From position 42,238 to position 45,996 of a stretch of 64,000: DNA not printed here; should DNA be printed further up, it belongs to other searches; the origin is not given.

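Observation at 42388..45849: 1153-aa DinG/XPD-like helicase fused to a PD-(D/E)xK-like nuclease, placed directly upstream of C5-MTase/endonuclease genes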

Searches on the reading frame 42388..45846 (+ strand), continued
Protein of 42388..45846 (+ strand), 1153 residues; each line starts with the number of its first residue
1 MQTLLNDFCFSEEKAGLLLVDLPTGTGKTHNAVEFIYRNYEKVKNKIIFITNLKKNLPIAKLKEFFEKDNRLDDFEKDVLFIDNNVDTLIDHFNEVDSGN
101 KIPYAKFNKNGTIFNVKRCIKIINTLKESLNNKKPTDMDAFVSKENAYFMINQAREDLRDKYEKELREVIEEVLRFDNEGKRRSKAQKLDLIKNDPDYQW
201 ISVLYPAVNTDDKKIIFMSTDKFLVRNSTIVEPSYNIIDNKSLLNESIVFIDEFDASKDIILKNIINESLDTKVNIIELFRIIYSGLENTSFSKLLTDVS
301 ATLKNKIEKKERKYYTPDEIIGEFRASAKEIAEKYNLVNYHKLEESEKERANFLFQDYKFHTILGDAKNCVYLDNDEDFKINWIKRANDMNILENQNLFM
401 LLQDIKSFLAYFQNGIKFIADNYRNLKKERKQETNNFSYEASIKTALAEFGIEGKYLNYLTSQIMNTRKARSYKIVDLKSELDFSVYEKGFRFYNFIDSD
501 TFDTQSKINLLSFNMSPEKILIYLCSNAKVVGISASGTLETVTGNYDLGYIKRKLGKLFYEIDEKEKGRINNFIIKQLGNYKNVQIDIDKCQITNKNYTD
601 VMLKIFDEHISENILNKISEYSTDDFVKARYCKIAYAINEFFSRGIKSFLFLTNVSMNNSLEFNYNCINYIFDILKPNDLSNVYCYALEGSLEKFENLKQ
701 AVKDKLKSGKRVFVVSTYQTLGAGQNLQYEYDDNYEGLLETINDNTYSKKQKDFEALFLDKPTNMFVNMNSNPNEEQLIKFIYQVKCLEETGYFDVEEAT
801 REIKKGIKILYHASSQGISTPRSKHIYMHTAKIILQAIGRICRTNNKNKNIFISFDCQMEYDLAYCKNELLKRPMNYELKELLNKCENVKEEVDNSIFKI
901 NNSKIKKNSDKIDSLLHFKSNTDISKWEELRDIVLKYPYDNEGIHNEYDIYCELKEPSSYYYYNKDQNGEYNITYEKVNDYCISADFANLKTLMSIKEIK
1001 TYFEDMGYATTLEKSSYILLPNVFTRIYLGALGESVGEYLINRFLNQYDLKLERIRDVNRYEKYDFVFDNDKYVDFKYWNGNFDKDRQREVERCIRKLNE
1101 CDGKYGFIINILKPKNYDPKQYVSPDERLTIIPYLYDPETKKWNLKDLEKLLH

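Call 38: find_encoding_contigs(protein=P0040, flank=6000, max_places=3)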
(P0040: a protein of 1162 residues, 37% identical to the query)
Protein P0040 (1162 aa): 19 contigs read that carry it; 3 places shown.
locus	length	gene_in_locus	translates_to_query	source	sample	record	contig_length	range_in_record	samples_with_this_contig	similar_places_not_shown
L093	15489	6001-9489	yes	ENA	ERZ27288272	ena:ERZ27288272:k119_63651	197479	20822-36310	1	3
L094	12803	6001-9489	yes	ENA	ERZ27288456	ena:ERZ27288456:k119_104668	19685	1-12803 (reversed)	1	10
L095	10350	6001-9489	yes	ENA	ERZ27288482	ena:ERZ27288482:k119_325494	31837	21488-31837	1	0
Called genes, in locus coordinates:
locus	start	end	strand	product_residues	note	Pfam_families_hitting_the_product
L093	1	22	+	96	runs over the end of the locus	PF20648:DUF6809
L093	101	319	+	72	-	PF04023:FeoA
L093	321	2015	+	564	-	PF02421:FeoB_N, PF01926:MMR_HSR1, PF07670:Gate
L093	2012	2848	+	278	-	PF00849:PseudoU_synth_2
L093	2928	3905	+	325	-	PF02275:CBAH, PF03417:AAT (faint)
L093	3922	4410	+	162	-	-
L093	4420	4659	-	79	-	-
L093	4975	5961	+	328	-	PF02661:Fic, PF21247:Fic-like_C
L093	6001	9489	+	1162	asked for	-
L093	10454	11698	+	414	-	-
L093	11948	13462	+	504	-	PF13175:AAA_15, PF13304:AAA_21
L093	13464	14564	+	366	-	-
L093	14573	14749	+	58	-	-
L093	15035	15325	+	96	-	PF01381:HTH_3, PF13443:HTH_26 (weak)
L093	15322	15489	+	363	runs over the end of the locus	PF13657:Couple_hipA, PF07804:HipA_C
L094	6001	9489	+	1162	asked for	-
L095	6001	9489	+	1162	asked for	-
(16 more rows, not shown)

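Call 39: find_encoding_contigs(protein=P0048, flank=6000, max_places=3)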
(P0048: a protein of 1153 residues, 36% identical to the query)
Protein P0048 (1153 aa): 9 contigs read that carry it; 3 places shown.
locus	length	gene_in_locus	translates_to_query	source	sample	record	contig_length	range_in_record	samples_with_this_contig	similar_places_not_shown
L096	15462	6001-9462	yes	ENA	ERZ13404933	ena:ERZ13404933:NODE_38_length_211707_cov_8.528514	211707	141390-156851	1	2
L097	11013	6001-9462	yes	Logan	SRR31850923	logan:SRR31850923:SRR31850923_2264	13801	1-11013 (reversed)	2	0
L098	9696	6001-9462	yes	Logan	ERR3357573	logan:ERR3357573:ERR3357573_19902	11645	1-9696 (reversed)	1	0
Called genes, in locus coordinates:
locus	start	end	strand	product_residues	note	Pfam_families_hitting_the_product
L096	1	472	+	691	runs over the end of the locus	PF09848:SLFN-g3_helicase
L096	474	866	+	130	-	PF00293:NUDIX, PF14815:NUDIX_4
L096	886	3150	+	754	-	PF00270:DEAD, PF04851:ResIII, PF18766:SWI2_SNF2, PF00271:Helicase_C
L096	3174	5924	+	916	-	PF13361:UvrD_C (faint), PF13245:AAA_19, PF13604:AAA_30, PF01443:Viral_helicase1 (weak), PF09848:SLFN-g3_helicase (faint), PF01443:Viral_helicase1 (weak), PF13538:UvrD_C_2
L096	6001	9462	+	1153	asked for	-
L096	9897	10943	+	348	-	PF02661:Fic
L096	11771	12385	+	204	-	PF19570:DUF6088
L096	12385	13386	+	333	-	PF08843:AbiEii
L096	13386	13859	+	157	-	-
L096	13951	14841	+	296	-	-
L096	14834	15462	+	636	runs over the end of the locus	PF01555:N6_N4_Mtase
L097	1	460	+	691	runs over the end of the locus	PF09848:SLFN-g3_helicase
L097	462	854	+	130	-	PF00293:NUDIX, PF14815:NUDIX_4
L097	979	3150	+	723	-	PF04851:ResIII, PF00270:DEAD, PF18766:SWI2_SNF2, PF00271:Helicase_C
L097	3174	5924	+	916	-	PF13361:UvrD_C (faint), PF13245:AAA_19, PF13604:AAA_30, PF01443:Viral_helicase1 (weak), PF09848:SLFN-g3_helicase (faint), PF01443:Viral_helicase1 (weak), PF13538:UvrD_C_2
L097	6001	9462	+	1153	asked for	-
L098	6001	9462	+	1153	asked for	-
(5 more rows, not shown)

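Call 52: predict_structure(alignment_id=A3)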
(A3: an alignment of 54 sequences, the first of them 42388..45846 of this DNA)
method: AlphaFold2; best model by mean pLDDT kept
length: 1153 residues; sequences in the alignment: 54
mean_pLDDT: 85.7   pTM: 0.85
mean pLDDT of the five models: 85.7, 84.7, 83.5, 83.3, 80.6
residues with pLDDT >= 90: 462; 70-90: 599; 50-70: 73; < 50: 19
segments of 3 or more residues with pLDDT < 50: 135-142, 361-365, 472-475
pLDDT, mean of each block of 10 residues (from residue 1): 93 94 84 94 94 82 92 93 87 84 83 89 82 50 67 87 89 84 83 90 88 91 77 75 91 92 88 85 89 85 80 76 90 87 72 59 53 85 78 79 85 88 84 63 89 87 76 60 84 78 77 88 94 91 93 92 89 88 93 95 93 94 90 95 93 82 86 90 86 80 90 90 75 81 74 92 87 88 94 90 87 83 92 90 86 94 91 91 90 80 86 77 85 95 88 92 83 80 91 92 95 95 92 93 90 90 90 87 67 91 92 82 89 90 88 85
secondary structure, 60 per line:
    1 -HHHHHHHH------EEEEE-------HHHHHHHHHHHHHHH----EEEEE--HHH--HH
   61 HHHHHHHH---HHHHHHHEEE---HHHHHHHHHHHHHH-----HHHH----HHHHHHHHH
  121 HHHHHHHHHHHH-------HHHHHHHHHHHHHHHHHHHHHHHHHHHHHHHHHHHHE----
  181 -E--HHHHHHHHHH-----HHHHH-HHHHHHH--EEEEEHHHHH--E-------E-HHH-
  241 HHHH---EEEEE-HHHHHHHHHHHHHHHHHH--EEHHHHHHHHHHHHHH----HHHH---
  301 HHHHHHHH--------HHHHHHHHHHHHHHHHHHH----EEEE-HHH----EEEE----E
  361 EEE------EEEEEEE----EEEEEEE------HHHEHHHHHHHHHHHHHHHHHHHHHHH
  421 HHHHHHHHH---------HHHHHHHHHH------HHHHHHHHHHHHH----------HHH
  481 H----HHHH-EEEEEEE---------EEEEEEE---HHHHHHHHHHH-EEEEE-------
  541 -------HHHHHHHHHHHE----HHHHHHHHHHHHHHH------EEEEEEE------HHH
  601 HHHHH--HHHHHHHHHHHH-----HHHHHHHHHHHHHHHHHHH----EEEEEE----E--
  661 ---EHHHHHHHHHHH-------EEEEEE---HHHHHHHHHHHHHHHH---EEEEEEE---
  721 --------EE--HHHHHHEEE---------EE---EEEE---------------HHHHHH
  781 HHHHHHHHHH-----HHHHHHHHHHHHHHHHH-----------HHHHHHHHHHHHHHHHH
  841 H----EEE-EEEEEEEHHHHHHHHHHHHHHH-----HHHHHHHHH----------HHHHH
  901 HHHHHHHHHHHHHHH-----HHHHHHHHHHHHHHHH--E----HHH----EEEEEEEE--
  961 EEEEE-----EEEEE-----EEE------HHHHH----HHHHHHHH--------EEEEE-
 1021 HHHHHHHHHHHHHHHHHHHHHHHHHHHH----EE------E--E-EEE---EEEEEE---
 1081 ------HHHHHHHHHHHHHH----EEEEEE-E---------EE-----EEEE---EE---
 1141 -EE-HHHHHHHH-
elements in order (helices of 4 or more, strands of 3 or more residues): H2-9 E16-20 H28-42 E47-51 H59-68 H72-78 E79-81 H85-98 H104-107 H112-132 H140-175 H185-194 H200-204 H206-212 E215-219 H220-224 H241-244 E248-252 H254-271 H276-289 H294-297 H301-308 H317-335 E340-343 E352-355 E360-363 E370-376 E381-387 H398-429 H439-448 H455-467 H478-481 H486-489 E491-497 E507-513 H517-527 E529-533 H548-558 H564-578 E585-591 H598-605 H608-619 H625-643 E648-653 H665-675 E683-688 H692-707 E711-717 H733-738 E739-741 E756-759 H775-790 H796-812 H824-841 E846-848 E850-856 H857-871 H877-885 H896-915 H921-936 E951-958 E961-965 E971-975 E981-983 H990-994 H999-1006 E1015-1019 H1021-1048 E1066-1068 E1072-1077 H1087-1100 E1105-1110 E1129-1132 H1145-1152

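Call 54: search_protein_families(library=pfam, alignment_id=A6, max_evalue=0.00001)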
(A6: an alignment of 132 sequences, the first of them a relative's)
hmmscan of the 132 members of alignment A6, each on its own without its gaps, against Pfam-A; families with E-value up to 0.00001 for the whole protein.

A. member 1, L051:6512-6898:- (129 aa): 1 family
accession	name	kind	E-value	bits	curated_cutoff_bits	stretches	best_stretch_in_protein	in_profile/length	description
PF19569.5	START_2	-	2.4e-42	144.2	23.6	1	1-127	1-125/126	START-like superfamily domain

B. families by the number of members that match (of 132 scanned): 136 families (the first 25 are shown)
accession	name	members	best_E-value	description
PF07690.21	MFS_1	4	8.7e-31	Major Facilitator Superfamily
PF04851.21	ResIII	4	7.3e-10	Type III restriction enzyme, res subunit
PF03209.21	PUCC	3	2.5e-114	PUCC protein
PF00248.27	Aldo_ket_red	3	6.1e-70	Aldo/keto reductase family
PF00459.30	Inositol_P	3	1.5e-47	Inositol monophosphatase family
PF00005.33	ABC_tran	3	4.6e-40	ABC transporter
PF00271.37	Helicase_C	3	1.9e-32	Helicase conserved C-terminal domain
PF13304.12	AAA_21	3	7.2e-13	AAA domain, putative AbiEii toxin, Type IV TA system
PF13649.12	Methyltransf_25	3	3.2e-11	Methyltransferase domain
PF00580.27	UvrD-helicase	2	1.5e-69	UvrD/REP helicase N-terminal domain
PF09848.15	SLFN-g3_helicase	2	2.2e-65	Schlafen group 3, DNA/RNA helicase domain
PF13361.12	UvrD_C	2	7.1e-54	UvrD-like helicase C-terminal domain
PF00270.35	DEAD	2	8.9e-53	DEAD/DEAH box helicase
PF12705.13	PDDEXK_1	2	1.9e-39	PD-(D/E)XK nuclease superfamily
PF00239.26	Resolvase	2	1.2e-34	Resolvase, N terminal domain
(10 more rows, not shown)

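Call 56: fold_search(model_id=the predicted structure, library=pdb)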
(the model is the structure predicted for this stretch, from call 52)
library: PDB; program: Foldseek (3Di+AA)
matches with E <= 10: 437; with E <= 0.001: 46
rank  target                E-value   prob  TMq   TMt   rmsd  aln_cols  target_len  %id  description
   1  9ix4_B                4.3e-54  1.00  0.71  0.71   7.9      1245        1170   19  Cryo-EM structure of Lactobacillus casei DdmD dimer bound with DNA (released 2025-01-01)
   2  9ixm_A                3.4e-52  1.00  0.71  0.70   7.9      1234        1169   19  Cryo-EM structure of Lactobacillus casei DdmDE bound with DNA (released 2025-01-01)
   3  9khv_A                6.8e-52  1.00  0.78  0.77   5.5      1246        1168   20  Structure of DdmD dimer with ssDNA without nucleotide (released 2025-02-19)
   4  9ki0_A                3.7e-51  1.00  0.79  0.78   5.2      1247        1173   20  structure of DdmD dimer with ssDNA with AGS (released 2025-02-19)
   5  9ki0_B                4.4e-51  1.00  0.79  0.78   5.2      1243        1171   20  structure of DdmD dimer with ssDNA with AGS (released 2025-02-19)
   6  8u3k_A                4.5e-50  1.00  0.76  0.76   5.7      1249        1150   19  DdmDE handover complex (released 2024-07-10)
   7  9ix4_A                6.5e-50  1.00  0.70  0.68   8.1      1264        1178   20  Cryo-EM structure of Lactobacillus casei DdmD dimer bound with DNA (released 2025-01-01)
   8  9ezx_A                2.7e-49  1.00  0.77  0.78   5.4      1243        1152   19  Vibrio cholerae DdmD apo complex (released 2024-06-19)
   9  9bf1_A                9.1e-49  1.00  0.74  0.76   5.9      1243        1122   19  Structure of apo-state V. cholerae DdmD (released 2024-08-21)
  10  9khz_A                2.2e-48  1.00  0.79  0.78   5.2      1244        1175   20  Structure of DdmD dimer with ssDNA with ADP bound (released 2025-02-19)
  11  9ezx_B                2.4e-48  1.00  0.76  0.77   5.5      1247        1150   19  Vibrio cholerae DdmD apo complex (released 2024-06-19)
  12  8u3k_F                3.4e-48  1.00  0.75  0.77   5.7      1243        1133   19  DdmDE handover complex (released 2024-07-10)
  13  9bgk_F                3.7e-48  1.00  0.77  0.75   5.7      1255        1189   20  Structure of V.cholera DdmDE (2D:1E) in complex with DNA (released 2024-10-23)
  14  9khz_B                3.9e-48  1.00  0.79  0.78   5.2      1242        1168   19  Structure of DdmD dimer with ssDNA with ADP bound (released 2025-02-19)
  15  9ezy_A                3.9e-48  1.00  0.77  0.78   5.4      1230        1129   18  Vibrio cholerae DdmD-DdmE holo complex (released 2024-09-04)
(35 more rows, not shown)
